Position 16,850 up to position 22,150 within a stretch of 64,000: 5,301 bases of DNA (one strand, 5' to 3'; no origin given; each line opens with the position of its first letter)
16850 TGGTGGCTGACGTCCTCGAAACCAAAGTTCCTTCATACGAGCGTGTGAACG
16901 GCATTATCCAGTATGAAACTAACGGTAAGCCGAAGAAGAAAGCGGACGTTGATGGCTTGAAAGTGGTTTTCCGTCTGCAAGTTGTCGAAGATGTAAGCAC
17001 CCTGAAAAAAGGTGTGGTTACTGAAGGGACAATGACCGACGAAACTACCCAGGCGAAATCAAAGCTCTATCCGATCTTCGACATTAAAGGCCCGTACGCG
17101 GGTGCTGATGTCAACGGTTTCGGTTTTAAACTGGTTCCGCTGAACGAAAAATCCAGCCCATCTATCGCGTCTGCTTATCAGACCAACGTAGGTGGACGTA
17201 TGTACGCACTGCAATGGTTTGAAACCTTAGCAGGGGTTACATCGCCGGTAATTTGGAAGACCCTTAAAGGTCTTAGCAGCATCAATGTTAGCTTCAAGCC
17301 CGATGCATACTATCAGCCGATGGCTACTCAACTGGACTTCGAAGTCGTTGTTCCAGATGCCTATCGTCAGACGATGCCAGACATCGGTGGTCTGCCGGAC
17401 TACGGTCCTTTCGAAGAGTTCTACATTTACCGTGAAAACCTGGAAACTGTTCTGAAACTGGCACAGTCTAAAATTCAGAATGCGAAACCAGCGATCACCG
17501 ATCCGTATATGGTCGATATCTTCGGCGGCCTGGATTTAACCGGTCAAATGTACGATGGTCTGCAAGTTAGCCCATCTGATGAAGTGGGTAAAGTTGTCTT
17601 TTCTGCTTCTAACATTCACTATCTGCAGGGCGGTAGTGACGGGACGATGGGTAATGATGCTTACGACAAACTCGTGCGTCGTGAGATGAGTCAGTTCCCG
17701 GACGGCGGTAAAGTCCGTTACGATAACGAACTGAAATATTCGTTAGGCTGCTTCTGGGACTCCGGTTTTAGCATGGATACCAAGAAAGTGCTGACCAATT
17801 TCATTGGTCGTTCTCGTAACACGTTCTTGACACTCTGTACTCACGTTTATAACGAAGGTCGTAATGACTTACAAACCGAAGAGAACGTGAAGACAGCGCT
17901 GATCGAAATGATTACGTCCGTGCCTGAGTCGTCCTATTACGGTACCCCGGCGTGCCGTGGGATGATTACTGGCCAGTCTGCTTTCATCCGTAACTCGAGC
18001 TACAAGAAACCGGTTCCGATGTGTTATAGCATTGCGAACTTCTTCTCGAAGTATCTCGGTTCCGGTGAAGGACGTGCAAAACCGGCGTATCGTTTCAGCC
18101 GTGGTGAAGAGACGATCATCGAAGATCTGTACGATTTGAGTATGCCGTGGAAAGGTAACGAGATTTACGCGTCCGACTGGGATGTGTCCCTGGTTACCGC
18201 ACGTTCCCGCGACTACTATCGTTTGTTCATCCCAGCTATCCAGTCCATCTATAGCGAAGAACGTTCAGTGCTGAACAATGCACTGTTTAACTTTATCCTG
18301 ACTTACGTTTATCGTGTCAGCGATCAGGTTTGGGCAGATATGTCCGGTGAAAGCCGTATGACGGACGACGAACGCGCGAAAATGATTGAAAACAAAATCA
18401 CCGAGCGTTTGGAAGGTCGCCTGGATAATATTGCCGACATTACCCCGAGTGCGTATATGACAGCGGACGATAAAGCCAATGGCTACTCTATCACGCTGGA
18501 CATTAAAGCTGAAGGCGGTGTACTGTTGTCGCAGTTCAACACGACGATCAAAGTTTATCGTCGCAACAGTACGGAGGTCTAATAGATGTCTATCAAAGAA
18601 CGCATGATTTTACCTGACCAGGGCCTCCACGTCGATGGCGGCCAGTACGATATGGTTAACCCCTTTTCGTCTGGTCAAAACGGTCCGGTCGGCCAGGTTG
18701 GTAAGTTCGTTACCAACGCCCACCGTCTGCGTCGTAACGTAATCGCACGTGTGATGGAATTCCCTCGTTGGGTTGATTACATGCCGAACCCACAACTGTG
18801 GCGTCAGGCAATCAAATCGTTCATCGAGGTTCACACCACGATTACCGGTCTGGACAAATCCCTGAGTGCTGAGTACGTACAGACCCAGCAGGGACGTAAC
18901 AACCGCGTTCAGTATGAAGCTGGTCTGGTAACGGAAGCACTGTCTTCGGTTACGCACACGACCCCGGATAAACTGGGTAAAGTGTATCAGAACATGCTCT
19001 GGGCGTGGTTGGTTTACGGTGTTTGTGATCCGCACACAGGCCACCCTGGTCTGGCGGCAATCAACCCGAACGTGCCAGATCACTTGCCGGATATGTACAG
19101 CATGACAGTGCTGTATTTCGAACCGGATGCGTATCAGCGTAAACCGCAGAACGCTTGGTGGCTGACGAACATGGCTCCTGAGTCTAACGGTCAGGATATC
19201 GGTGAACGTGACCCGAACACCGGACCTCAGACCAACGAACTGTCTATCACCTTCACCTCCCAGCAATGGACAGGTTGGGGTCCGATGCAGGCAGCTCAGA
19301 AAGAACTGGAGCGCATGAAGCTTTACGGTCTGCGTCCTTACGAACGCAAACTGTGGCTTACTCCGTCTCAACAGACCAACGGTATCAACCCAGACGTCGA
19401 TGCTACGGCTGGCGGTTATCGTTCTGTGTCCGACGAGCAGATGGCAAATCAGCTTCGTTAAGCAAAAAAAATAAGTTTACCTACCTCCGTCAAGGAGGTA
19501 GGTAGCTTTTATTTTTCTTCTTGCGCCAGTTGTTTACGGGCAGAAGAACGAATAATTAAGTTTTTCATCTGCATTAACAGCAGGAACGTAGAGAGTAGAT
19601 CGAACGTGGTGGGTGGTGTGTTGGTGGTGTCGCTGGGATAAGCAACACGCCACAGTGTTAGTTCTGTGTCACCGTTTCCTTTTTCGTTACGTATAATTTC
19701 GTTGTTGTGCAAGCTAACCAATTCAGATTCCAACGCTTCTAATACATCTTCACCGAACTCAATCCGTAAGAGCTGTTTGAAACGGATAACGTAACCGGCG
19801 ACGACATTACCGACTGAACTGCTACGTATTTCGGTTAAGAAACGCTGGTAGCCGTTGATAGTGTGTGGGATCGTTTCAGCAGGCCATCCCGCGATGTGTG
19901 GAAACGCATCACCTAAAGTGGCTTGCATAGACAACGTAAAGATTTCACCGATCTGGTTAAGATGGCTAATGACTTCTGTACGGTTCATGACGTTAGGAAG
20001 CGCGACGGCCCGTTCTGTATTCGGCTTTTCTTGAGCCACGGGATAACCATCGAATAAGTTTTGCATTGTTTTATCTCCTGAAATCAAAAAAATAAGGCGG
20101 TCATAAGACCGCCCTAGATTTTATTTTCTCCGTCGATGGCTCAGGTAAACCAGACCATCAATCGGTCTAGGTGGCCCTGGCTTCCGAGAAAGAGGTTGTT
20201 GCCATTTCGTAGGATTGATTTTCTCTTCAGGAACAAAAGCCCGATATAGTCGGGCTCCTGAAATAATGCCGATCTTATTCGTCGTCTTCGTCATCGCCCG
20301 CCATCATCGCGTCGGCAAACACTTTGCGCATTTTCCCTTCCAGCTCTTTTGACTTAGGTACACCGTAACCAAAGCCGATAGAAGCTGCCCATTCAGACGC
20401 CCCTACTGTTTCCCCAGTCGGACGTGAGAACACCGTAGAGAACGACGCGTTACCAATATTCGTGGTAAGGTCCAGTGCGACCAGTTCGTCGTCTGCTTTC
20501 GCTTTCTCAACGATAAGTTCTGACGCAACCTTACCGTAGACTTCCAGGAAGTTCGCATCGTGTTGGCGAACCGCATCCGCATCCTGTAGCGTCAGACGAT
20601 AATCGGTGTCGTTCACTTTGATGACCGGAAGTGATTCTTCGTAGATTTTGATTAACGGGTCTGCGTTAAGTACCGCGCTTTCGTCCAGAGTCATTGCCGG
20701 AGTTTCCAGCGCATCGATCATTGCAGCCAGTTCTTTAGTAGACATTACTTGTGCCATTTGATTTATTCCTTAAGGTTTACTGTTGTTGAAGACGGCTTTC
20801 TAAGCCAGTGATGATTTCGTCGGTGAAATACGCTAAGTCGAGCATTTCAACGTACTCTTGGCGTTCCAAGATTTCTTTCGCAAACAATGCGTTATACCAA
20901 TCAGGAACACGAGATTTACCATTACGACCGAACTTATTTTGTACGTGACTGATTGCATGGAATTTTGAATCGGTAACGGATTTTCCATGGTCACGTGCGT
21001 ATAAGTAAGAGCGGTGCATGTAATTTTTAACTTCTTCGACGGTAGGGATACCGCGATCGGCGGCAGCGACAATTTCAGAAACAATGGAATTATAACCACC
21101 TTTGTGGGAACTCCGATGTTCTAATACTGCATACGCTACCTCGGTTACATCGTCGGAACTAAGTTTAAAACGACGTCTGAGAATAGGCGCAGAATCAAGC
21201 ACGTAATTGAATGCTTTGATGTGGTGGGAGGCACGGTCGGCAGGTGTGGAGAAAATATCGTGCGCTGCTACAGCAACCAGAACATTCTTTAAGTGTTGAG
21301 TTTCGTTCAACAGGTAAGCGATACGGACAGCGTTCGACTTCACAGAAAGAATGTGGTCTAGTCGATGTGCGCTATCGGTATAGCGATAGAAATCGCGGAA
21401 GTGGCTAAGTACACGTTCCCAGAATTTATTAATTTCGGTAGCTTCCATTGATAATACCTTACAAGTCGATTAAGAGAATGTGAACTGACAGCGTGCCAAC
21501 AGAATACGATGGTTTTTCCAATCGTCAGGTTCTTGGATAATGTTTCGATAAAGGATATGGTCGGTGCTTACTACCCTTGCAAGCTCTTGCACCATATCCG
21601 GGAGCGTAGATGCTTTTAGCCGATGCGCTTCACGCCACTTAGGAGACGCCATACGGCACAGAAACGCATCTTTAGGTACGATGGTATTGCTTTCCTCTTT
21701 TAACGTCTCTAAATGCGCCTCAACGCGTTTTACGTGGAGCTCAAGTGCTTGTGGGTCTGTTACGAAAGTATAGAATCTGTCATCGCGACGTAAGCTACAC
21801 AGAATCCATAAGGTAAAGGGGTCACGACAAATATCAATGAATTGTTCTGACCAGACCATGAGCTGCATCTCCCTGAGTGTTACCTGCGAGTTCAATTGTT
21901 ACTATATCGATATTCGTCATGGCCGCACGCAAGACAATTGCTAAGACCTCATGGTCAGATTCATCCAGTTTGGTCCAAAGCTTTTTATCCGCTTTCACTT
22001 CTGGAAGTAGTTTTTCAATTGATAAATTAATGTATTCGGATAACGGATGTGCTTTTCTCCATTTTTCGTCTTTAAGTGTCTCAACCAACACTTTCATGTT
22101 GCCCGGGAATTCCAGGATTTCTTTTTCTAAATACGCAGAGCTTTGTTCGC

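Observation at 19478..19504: Family of related GC-rich hairpins reused at convergent gene ends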

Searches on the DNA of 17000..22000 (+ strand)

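Call 7: search_dna_similar(query=window:17000-22000:+, collection=phages, mode=near, max_rows=15)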
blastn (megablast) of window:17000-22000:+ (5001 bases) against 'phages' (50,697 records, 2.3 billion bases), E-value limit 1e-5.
Records with a match: 46; places in all: 46; records where one place covers at least 80% of the query: 0.
Best place of each record, by identity: 90-95% 6; 80-90% 7; 60-80% 33.
By first word of the organism name: Salmonella 31; Erwinia 11; Escherichia 2; Enterobacteria 1; Proteus 1.
By host as written in the record: - 24; Erwinia amylovora ATCC 29780 6; Salmonella enterica 4; Erwinia amylovora 4; Salmonella sp. 2; Escherichia coli 2; Proteus mirabilis 3b10_21 1; Salmonella enterica subsp. enterica serovar Enteritidis 1; and 2 more.
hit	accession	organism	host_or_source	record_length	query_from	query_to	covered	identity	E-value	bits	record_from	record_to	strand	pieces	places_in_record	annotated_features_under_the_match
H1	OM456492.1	Salmonella phage SaP7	Salmonella sp.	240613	11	2517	50%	79.2%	0e+0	1712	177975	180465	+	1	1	putative tail sheath protein | putative virion structural protein 24 | hypothetical protein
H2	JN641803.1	Salmonella phage SPN3US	-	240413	11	2517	50%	79.1%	0e+0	1705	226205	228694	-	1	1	putative tail sheath protein | putative virion structural protein 24 | hypothetical protein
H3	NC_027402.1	Salmonella phage SPN3US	-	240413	11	2517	50%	79.1%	0e+0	1705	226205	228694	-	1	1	tail sheath | virion structural protein | hypothetical protein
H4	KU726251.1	Enterobacteria phage SEGD1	Salmonella enterica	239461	11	2517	50%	79.1%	0e+0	1701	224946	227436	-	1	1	putative tail sheath protein | putative virion structural protein | hypothetical protein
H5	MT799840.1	Salmonella phage JN03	Salmonella sp.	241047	11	2517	50%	79.1%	0e+0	1696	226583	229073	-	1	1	putative tail sheath protein | putative virion structural protein 24 | hypothetical protein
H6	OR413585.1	Salmonella phage SPLA5c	Salmonella enterica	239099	11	2517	50%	79.1%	0e+0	1696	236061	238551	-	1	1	tail sheath | virion structural protein | hypothetical protein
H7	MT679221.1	Proteus phage 7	Proteus mirabilis 3b10_21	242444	11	2517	50%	79.0%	0e+0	1685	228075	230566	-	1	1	tail connector protein | baseplate wedge protein | hypothetical protein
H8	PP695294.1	Salmonella phage 1252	Salmonella enterica subsp. enterica ...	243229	11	2517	50%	79.0%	0e+0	1685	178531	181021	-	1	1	hypothetical protein (x3)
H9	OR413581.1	Salmonella phage SPLA3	Salmonella enterica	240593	11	2517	50%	79.0%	0e+0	1683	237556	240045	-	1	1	tail sheath | virion structural protein | hypothetical protein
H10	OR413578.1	Salmonella phage SPLA1a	Salmonella enterica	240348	11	2517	50%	78.9%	0e+0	1668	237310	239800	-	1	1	tail sheath | virion structural protein | hypothetical protein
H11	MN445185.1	Escherichia phage vB_EcoM_EC001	Escherichia coli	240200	11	2517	50%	78.8%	0e+0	1663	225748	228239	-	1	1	putative tail sheath protein | putative virion structural protein | hypothetical protein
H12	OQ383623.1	Salmonella phage MET_P1_082_240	cattle manure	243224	11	2517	50%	78.8%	0e+0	1663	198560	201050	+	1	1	tail connector protein | baseplate wedge protein | hypothetical protein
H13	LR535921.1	Salmonella phage SPFM2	-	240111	11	2517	50%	78.8%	0e+0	1657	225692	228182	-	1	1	hypothetical protein (x3)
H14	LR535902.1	Salmonella phage SPFM4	-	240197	11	2517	50%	78.7%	0e+0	1652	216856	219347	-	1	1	putative phage tail sheath protein | putative virion structural protein | hypothetical protein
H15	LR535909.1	Salmonella phage SPFM11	-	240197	11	2517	50%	78.7%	0e+0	1652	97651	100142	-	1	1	putative phage tail sheath protein | putative virion structural protein | hypothetical protein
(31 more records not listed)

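Call 14: get_annotated_region(hit=H3, flank=3000)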
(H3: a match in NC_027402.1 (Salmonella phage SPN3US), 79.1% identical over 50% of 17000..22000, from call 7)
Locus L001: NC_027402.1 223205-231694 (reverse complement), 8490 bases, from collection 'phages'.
description: Salmonella phage SPN3US, complete genome.
organism: Salmonella phage SPN3US (NCBI taxid 1090134)
taxonomy: Viruses; Duplodnaviria; Heunggongvirae; Uroviricota; Caudoviricetes; Seoulvirus; Seoulvirus SPN3US
host: -; source: -; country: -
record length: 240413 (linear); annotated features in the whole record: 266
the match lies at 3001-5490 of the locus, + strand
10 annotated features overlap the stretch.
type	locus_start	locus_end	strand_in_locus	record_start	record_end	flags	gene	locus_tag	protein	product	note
CDS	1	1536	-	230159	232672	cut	-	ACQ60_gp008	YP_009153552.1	putative virion structural protein 25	-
CDS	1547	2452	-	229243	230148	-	-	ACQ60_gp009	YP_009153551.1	hypothetical protein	-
CDS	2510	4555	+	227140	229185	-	-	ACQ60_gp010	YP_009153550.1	tail sheath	-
CDS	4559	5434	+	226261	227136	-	-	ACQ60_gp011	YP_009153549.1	virion structural protein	-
CDS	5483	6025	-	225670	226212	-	-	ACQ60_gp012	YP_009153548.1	hypothetical protein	-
CDS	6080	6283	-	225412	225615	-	-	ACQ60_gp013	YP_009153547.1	hypothetical protein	-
CDS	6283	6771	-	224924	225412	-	-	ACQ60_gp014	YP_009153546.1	hypothetical protein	-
CDS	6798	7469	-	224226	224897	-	-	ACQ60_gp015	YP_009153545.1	putative HD domain protein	-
CDS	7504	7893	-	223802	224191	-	-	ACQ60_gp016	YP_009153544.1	hypothetical protein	-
CDS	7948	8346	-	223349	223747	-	-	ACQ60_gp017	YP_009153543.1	hypothetical protein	-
